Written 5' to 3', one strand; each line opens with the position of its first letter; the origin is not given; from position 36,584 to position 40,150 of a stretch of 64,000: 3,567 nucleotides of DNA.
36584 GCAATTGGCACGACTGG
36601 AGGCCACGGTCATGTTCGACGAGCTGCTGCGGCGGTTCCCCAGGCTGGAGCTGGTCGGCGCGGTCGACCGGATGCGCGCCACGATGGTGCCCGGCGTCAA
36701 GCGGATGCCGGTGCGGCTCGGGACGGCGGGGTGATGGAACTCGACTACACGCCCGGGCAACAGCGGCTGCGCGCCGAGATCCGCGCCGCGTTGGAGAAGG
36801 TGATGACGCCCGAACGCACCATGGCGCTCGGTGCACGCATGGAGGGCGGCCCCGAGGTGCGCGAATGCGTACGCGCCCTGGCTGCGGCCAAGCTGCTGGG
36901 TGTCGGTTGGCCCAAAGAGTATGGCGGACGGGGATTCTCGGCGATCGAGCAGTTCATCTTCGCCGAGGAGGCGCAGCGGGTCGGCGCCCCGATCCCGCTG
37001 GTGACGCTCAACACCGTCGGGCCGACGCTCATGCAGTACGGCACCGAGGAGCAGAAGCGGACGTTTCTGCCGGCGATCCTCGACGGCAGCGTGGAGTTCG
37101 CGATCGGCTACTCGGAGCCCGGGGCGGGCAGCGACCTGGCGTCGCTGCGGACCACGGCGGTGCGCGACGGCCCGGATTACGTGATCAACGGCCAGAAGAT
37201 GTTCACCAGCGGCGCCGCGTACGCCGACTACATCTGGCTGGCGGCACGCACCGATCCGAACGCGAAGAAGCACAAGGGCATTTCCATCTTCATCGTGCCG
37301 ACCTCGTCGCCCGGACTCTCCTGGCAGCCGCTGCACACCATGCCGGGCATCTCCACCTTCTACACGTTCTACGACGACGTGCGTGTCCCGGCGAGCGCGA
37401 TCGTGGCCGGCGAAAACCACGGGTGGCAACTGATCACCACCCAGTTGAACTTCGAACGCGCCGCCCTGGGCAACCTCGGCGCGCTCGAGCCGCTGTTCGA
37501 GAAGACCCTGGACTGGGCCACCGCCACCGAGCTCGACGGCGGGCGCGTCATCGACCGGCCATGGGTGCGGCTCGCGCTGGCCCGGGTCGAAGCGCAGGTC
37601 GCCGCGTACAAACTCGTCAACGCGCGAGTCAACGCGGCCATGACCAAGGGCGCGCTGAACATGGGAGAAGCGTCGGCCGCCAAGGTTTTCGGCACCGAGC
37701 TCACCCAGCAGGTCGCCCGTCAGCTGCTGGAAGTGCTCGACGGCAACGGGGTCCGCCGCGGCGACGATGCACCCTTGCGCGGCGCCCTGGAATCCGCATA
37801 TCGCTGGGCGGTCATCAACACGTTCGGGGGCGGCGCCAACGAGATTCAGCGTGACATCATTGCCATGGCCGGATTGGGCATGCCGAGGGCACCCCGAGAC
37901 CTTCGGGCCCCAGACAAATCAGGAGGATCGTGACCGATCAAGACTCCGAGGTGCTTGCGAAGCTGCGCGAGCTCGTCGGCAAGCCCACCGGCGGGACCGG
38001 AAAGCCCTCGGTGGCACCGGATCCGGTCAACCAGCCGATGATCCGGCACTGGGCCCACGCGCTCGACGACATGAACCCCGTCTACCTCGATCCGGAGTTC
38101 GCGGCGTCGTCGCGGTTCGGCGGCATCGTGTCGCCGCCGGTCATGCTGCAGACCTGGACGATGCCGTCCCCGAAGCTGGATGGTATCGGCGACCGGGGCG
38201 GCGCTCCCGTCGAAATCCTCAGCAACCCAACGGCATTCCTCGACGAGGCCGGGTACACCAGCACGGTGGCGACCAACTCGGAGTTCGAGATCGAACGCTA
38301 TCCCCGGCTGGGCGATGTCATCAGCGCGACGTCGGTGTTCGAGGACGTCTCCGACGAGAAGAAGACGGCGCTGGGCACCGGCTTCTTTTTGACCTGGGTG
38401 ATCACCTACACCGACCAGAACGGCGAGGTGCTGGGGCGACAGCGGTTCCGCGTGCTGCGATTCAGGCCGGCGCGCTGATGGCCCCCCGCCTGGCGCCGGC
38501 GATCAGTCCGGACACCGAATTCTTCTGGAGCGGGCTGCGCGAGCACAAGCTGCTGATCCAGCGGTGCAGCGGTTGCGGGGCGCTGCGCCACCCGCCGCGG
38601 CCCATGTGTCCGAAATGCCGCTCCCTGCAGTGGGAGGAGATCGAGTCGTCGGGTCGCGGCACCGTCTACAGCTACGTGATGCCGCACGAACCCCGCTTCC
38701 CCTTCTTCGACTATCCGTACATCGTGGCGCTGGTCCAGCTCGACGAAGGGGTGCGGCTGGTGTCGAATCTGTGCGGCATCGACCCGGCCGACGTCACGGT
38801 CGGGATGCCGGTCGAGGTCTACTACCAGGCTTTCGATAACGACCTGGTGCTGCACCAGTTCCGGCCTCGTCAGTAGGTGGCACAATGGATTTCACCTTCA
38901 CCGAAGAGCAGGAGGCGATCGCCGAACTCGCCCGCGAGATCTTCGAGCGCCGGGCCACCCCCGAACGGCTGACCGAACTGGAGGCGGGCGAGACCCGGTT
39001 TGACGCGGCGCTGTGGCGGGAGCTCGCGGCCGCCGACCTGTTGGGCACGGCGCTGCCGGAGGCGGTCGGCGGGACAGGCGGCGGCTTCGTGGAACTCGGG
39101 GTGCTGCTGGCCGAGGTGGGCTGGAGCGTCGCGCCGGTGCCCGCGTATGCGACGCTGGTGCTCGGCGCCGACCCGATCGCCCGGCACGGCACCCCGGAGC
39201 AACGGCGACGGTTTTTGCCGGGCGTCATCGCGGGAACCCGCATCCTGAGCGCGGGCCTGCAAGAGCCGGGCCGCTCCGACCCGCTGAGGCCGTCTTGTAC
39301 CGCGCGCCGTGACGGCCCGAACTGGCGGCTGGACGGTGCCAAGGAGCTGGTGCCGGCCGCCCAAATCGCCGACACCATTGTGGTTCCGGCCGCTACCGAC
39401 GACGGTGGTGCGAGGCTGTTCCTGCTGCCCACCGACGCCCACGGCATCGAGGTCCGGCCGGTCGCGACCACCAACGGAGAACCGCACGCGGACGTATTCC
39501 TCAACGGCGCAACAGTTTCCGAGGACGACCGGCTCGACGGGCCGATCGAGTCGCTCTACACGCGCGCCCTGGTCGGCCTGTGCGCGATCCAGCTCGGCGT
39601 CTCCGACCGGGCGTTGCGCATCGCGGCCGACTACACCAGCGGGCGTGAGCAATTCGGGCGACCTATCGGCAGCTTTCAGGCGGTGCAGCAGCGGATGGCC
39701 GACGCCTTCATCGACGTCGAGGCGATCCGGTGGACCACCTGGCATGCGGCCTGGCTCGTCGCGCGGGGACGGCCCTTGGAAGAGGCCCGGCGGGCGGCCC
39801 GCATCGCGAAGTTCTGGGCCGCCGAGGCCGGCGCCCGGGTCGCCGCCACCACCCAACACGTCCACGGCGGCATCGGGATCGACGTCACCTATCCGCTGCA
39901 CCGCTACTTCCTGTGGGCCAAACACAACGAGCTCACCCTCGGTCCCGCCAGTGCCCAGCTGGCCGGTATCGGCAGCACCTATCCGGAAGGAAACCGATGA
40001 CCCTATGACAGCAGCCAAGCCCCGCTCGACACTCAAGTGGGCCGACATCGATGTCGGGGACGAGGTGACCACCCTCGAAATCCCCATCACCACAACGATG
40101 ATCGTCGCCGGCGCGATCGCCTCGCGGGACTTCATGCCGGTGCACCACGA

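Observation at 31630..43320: Self-contained second igr-like side-chain degradation cluster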

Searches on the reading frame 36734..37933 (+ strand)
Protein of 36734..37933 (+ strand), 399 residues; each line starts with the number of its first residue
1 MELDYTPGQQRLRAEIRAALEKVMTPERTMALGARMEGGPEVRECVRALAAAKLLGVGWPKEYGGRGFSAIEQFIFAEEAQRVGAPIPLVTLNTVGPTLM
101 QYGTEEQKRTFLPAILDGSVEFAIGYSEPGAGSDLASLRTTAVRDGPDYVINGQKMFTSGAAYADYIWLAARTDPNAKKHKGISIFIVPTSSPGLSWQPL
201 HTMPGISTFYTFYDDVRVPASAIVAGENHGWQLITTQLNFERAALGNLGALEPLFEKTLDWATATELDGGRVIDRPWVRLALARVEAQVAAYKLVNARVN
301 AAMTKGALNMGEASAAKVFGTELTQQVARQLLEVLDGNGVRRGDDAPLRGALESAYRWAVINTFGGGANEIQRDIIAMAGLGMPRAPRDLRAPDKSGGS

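Call 5: search_protein_families(library=pfam, proteins=[window:36734-37933:+])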
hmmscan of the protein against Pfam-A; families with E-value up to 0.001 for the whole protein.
window:36734-37933:+ (399 aa): 3 families
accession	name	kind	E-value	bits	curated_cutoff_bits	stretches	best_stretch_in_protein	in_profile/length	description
PF00441.29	Acyl-CoA_dh_1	-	1.6e-29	103.4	22.4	1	228-379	1-148/150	Acyl-CoA dehydrogenase, C-terminal domain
PF02770.24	Acyl-CoA_dh_M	-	6.9e-23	81.1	33.3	1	123-208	1-89/97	Acyl-CoA dehydrogenase, middle domain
PF02771.21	Acyl-CoA_dh_N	-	4.6e-21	75.7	22.9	1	6-118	1-112/113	Acyl-CoA dehydrogenase, N-terminal domain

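Call 6: search_protein_families(library=ncbifam, proteins=[window:36734-37933:+])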
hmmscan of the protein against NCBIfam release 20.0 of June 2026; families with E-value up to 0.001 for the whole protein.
window:36734-37933:+ (399 aa): 20 families
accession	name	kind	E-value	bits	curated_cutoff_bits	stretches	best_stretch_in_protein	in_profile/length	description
TIGR03204.1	pimC_large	equivalog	5.5e-62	209.9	623.85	1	3-383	2-395/395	pimeloyl-CoA dehydrogenase large subunit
NF042972.1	AcrlCoAredClosAcrC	equivalog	1.3e-45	155.7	640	1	1-379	1-375/378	acryloyl-CoA reductase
NF042439.1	SulpropCoADesulf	equivalog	3.2e-36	124.9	600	1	44-383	28-373/379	3-sulfinopropanoyl-CoA desulfinase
NF008997.0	PRK12341.1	equivalog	1.4e-35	123.1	537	1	1-372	1-368/382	acyl-CoA dehydrogenase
TIGR03207.1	cyc_hxne_CoA_dh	equivalog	3.5e-33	114.9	575.35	1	43-377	35-368/372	cyclohexanecarboxyl-CoA dehydrogenase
NF043006.1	CyhCrbnylCoADH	equivalog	6.8e-33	114.2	650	1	23-377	17-372/380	cyclohexane-1-carbonyl-CoA dehydrogenase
NF045652.1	ProlPCPDhRedW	equivalog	2.3e-32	112.3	650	1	39-379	30-372/376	L-prolyl-[peptidyl-carrier protein] dehydrogenase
NF045552.1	GlutCoADH_Des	equivalog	3.7e-31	108.7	470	1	41-388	38-387/387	glutaryl-CoA dehydrogenase Acd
NF053553.1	prodigi_MBC_PigA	equivalog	5.8e-28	98.1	500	1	52-378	48-377/381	prodigiosin MBC biosynthesis dehydrogenase PigA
NF058590.1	AcCoDHFadEBacil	equivalog_domain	8.9e-26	90.5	600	1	44-376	57-406/586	acyl-CoA dehydrogenase FadE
NF002885.1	PRK03354.1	equivalog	4.8e-24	85.1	540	1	46-372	43-365/378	crotonobetainyl-CoA dehydrogenase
NF007000.1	PRK09463.1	subfamily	9e-21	73.9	600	1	47-376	80-430/726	acyl-CoA dehydrogenase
TIGR03203.1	pimD_small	equivalog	1.3e-20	73.8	652.7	1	43-256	40-256/378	pimeloyl-CoA dehydrogenase small subunit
NF009586.0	PRK13026.1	subfamily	2.9e-17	62.3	608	1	50-376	118-465/777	acyl-CoA dehydrogenase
NF052270.1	Staph_DH_FadE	equivalog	1.8e-16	59.9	600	1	98-342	116-361/400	acyl-CoA dehydrogenase FadE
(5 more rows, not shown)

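Call 37: search_solved_structures(query=window:36734-37933:+, max_evalue=1e-20)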
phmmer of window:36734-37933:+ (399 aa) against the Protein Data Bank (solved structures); distinct sequences matched with E-value up to 1e-20: 60.
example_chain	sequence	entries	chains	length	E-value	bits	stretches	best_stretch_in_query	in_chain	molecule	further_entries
4x28_A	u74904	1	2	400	1.5e-119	403.1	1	1-388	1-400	Acyl-CoA dehydrogenase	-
6wy8_B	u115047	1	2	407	3.8e-113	382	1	9-388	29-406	Acyl-CoA dehydrogenase domain protein Tcur3483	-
6wy9_A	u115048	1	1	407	2.5e-112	379.3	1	9-388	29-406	Acyl-CoA dehydrogenase domain protein Tcur3483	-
8hk0_A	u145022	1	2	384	5.4e-45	157.6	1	3-379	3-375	Acyl-CoA dehydrogenase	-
2pg0_A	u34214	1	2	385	1.5e-40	143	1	61-377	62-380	Acyl-CoA dehydrogenase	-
5ol2_C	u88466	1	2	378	2.1e-37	132.7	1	44-377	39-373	Acyl-CoA dehydrogenase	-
8i4p_A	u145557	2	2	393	1.8e-35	126.2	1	10-378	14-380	Acyl-CoA dehydrogenase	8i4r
7w0j_A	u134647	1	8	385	1.9e-35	126.2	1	10-377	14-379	Acyl-CoA dehydrogenase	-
2jif_A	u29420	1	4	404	4.9e-35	124.8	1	26-377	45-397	SHORT/BRANCHED CHAIN SPECIFIC ACYL-COA DEHYDROGENASE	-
5lnx_A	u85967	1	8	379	2.5e-33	119.2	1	44-379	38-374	Acyl-CoA dehydrogenase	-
4iv6_A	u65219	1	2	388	1.1e-32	117.1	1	43-378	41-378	Acyl-CoA dehydrogenase FadE3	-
3r7k_A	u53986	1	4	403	1.3e-32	116.8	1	42-378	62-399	Probable acyl CoA dehydrogenase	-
3nf4_A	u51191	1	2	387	1.7e-32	116.5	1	47-378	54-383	acyl-CoA dehydrogenase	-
3pfd_A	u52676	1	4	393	1.8e-32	116.4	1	11-379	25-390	Acyl-CoA dehydrogenase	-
8w0t_A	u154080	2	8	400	4.3e-32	115.2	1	39-378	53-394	Long-chain specific acyl-CoA dehydrogenase, mitochondrial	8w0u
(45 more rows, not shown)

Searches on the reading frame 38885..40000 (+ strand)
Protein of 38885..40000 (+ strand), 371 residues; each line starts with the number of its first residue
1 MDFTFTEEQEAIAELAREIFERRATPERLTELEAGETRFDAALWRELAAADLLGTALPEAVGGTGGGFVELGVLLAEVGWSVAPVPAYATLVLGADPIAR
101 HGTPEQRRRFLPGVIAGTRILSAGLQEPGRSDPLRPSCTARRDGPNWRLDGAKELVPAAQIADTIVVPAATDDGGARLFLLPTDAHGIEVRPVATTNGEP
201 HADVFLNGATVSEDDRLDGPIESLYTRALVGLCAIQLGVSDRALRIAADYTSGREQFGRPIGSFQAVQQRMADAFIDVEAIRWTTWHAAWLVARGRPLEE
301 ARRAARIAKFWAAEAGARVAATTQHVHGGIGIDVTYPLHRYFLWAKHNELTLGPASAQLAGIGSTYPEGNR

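Call 5: search_protein_families(library=pfam, proteins=[window:38885-40000:+])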
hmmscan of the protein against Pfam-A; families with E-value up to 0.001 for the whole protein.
window:38885-40000:+ (371 aa): 4 families
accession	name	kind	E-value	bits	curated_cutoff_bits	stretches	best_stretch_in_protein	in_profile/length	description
PF00441.29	Acyl-CoA_dh_1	-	1.4e-24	87.4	22.4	1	231-361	17-144/150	Acyl-CoA dehydrogenase, C-terminal domain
PF02771.21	Acyl-CoA_dh_N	-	1.9e-22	80.2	22.9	1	6-117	1-112/113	Acyl-CoA dehydrogenase, N-terminal domain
PF08028.16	Acyl-CoA_dh_2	-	5.4e-11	43.3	22.7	1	231-342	2-120/134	Acyl-CoA dehydrogenase, C-terminal domain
PF02770.24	Acyl-CoA_dh_M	-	9.4e-10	39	33.3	1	129-200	9-85/97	Acyl-CoA dehydrogenase, middle domain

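Call 6: search_protein_families(library=ncbifam, proteins=[window:38885-40000:+])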
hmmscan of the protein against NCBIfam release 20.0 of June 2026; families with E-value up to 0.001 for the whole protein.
window:38885-40000:+ (371 aa): 19 families
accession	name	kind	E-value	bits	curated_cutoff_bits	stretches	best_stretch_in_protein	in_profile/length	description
TIGR03203.1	pimD_small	equivalog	2.7e-43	148.5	652.7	1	2-355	1-365/378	pimeloyl-CoA dehydrogenase small subunit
NF042972.1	AcrlCoAredClosAcrC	equivalog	6.7e-37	127.1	640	2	228-351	241-361/378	acryloyl-CoA reductase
NF045652.1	ProlPCPDhRedW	equivalog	1.9e-35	122.4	650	1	36-332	30-340/376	L-prolyl-[peptidyl-carrier protein] dehydrogenase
NF053553.1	prodigi_MBC_PigA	equivalog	1.1e-31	110.3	500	1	1-343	1-356/381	prodigiosin MBC biosynthesis dehydrogenase PigA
NF042439.1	SulpropCoADesulf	equivalog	7.8e-30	103.9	600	1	41-343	27-347/379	3-sulfinopropanoyl-CoA desulfinase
NF045552.1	GlutCoADH_Des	equivalog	1.5e-29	103.4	470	1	1-343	1-356/387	glutaryl-CoA dehydrogenase Acd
NF050027.1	acylCoADhIpdE2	equivalog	2.2e-28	99.6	450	2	223-362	175-306/311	acyl-CoA dehydrogenase IpdE2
NF008997.0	PRK12341.1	equivalog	2.7e-28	99.1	537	1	1-342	1-352/382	acyl-CoA dehydrogenase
TIGR03207.1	cyc_hxne_CoA_dh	equivalog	1.6e-26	92.9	575.35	1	6-331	2-337/372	cyclohexanecarboxyl-CoA dehydrogenase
NF002885.1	PRK03354.1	equivalog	4.2e-25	88.6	540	1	1-342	1-349/378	crotonobetainyl-CoA dehydrogenase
NF058590.1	AcCoDHFadEBacil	equivalog_domain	1.4e-24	86.6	600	1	5-292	21-320/586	acyl-CoA dehydrogenase FadE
NF043006.1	CyhCrbnylCoADH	equivalog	4.5e-23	81.8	650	1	39-351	36-360/380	cyclohexane-1-carbonyl-CoA dehydrogenase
NF052270.1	Staph_DH_FadE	equivalog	6.2e-20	71.3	600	1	99-345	118-372/400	acyl-CoA dehydrogenase FadE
TIGR03204.1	pimC_large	equivalog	3.6e-14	52.5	623.85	1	2-285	1-298/395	pimeloyl-CoA dehydrogenase large subunit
NF049984.1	Rv1679_FadE16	equivalog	2.1e-12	47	600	1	36-346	22-345/371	Rv1679 family acyl-CoA dehydrogenase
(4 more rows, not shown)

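Call 12: find_related_loci(query=window:38885-40000:+, collection=genome_contigs, flank=10000)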
Query window:38885-40000:+ (371 aa) in genome_contigs; peptide patterns used: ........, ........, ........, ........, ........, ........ (x = any residue, [..] = any of these).
600 stretches matched a pattern (row limit reached: there are more); 520 encode a relative of the query (tblastn E <= 1e-3); the best 80 are kept; 80 distinct loci.
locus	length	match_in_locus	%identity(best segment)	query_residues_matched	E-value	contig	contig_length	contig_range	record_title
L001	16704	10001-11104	87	1-371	0e+0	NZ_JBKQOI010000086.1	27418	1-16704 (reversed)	MAG: Mycobacterium sp. isolate LASYr2D2E2F__bin_6 LASYr2D2E2F_000000050487, whole genome shotgun sequence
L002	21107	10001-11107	85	1-369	0e+0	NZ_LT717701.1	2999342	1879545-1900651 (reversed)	Mycobacterium terramassiliense strain AB308, whole genome shotgun sequence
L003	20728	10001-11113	85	1-371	0e+0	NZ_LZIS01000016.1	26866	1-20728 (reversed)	Mycobacterium sp. E3198 contig_112, whole genome shotgun sequence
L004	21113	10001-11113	83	1-371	0e+0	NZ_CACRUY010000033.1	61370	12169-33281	Mycobacterium sp. Marseille-P9652, whole genome shotgun sequence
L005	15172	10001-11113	88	1-371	0e+0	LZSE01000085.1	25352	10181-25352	Mycobacterium sp. 1554424.7 contig_40, whole genome shotgun sequence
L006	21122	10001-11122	82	1-371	0e+0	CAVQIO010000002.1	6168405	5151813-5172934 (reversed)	MAG: uncultured Actinomycetota bacterium isolate MFD10043.bin.1.17 genome assembly, contig: contig_2474, whole genome sh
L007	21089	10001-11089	83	1-366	0e+0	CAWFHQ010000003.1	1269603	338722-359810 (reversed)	MAG: uncultured Actinomycetota bacterium isolate MFD02416.bin.1.258 genome assembly, contig: contig_39447, whole genome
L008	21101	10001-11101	82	1-364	0e+0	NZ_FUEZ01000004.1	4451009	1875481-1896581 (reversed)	Mycobacterium numidiamassiliense strain AB215, whole genome shotgun sequence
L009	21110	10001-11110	83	1-370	0e+0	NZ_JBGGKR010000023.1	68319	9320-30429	Mycobacterium sp. pR1184 contig00023, whole genome shotgun sequence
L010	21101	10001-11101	82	1-370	0e+0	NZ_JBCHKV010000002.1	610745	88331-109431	Mycobacterium sp. 050272 contig00002, whole genome shotgun sequence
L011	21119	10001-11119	84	1-371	0e+0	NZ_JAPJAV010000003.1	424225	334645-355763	Mycobacterium sp. 663a-19 663a-19_3, whole genome shotgun sequence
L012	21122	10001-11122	85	1-370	0e+0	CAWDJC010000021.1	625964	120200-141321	MAG: uncultured Actinomycetota bacterium isolate MFD06435.bin.1.50 genome assembly, contig: contig_6172, whole genome sh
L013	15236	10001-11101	84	1-370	0e+0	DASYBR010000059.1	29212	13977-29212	MAG TPA_asm: Mycobacterium sp. isolate SMAG_U4912 k141_919838, whole genome shotgun sequence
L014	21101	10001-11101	86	1-366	0e+0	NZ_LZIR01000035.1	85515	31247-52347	Mycobacterium sp. 852002-51057_SCH5723018 contig_13, whole genome shotgun sequence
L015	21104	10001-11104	80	1-369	0e+0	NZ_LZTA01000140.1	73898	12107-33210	Mycobacterium sp. 852002-40037_SCH5390672 contig_98, whole genome shotgun sequence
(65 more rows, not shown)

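Call 38: search_solved_structures(query=window:38885-40000:+, max_evalue=1e-15)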
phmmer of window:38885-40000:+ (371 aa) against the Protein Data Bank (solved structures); distinct sequences matched with E-value up to 1e-15: 60.
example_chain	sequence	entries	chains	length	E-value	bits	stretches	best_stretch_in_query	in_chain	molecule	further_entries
6wy8_A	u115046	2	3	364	7.5e-86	291.6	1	1-369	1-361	Acyl-CoA dehydrogenase domain protein Tcur3481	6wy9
4x28_D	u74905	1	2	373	1.2e-70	241.5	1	1-365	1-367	Acyl-CoA dehydrogenase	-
4l1f_A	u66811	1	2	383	3.6e-36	128.1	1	1-351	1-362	Acyl-CoA dehydrogenase domain protein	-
4u83_A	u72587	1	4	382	1.1e-34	123.2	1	5-345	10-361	Acyl-CoA dehydrogenase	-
4n5f_A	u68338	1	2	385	1e-32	116.7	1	1-358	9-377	Putative acyl-CoA dehydrogenase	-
7szv_A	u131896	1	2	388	7.3e-32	113.9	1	43-360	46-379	Acyl-CoA dehydrogenase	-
6fah_C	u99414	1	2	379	3e-30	108.6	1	5-343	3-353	Caffeyl-CoA reductase-Etf complex subunit CarC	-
7xp7_A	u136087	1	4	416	4.2e-30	108.1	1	14-364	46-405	Cyclohexanecarboxyl-CoA dehydrogenase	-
9w60_A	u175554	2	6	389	1.5e-29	106.3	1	1-172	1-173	Butyryl CoA dehydrogenase apo protein | Butyryl CoA Dehydrogenase with FAD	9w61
7y0a_A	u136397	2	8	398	7.5e-29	104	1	12-358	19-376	Short-chain specific acyl-CoA dehydrogenase, mitochondrial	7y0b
8sgs_A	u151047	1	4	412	8.5e-29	103.8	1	12-358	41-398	Short-chain specific acyl-CoA dehydrogenase, mitochondrial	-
4kto_A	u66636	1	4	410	1e-28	103.6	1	3-357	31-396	isovaleryl-CoA dehydrogenase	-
5ol2_C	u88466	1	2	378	1.4e-28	103.1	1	12-358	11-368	Acyl-CoA dehydrogenase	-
1buc_A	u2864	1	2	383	1.8e-28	102.7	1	1-363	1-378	BUTYRYL-COA DEHYDROGENASE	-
2vig_A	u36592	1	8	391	2.8e-28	102.1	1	12-358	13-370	SHORT-CHAIN SPECIFIC ACYL-COA DEHYDROGENASE,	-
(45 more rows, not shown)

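Call 68: search_dna_similar(query=window:38885-40000:+, collection=plasmids, mode=protein, max_rows=12, max_evalue=1e-40)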
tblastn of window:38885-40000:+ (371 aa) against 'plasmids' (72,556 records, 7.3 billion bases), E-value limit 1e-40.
Records with a match: 5; places in all: 5; records where one place covers at least 80% of the query: 5.
Best place of each record, by identity: <60% 5.
By first word of the organism name: Tsukamurella 2; Rhodococcus 1; Novosphingobium 1; Nocardia 1.
By predicted mobility (MOB-suite, as given by PLSDB): non-mobilizable 4; conjugative 1.
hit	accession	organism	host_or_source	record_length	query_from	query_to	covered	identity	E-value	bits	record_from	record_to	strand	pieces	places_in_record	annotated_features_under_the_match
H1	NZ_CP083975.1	Rhodococcus rhodochrous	compost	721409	1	363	98%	45.7%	2e-59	214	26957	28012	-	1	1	acyl-CoA dehydrogenase family protein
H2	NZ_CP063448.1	Novosphingobium sp. ES2-1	mixed culture,activated sludge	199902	1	370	100%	43.4%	2e-58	211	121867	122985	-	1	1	acyl-CoA dehydrogenase | MaoC family dehydratase N-terminal domain-containing protein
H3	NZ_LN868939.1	Nocardia farcinica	not known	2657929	1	363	98%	43.6%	4e-51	190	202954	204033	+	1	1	none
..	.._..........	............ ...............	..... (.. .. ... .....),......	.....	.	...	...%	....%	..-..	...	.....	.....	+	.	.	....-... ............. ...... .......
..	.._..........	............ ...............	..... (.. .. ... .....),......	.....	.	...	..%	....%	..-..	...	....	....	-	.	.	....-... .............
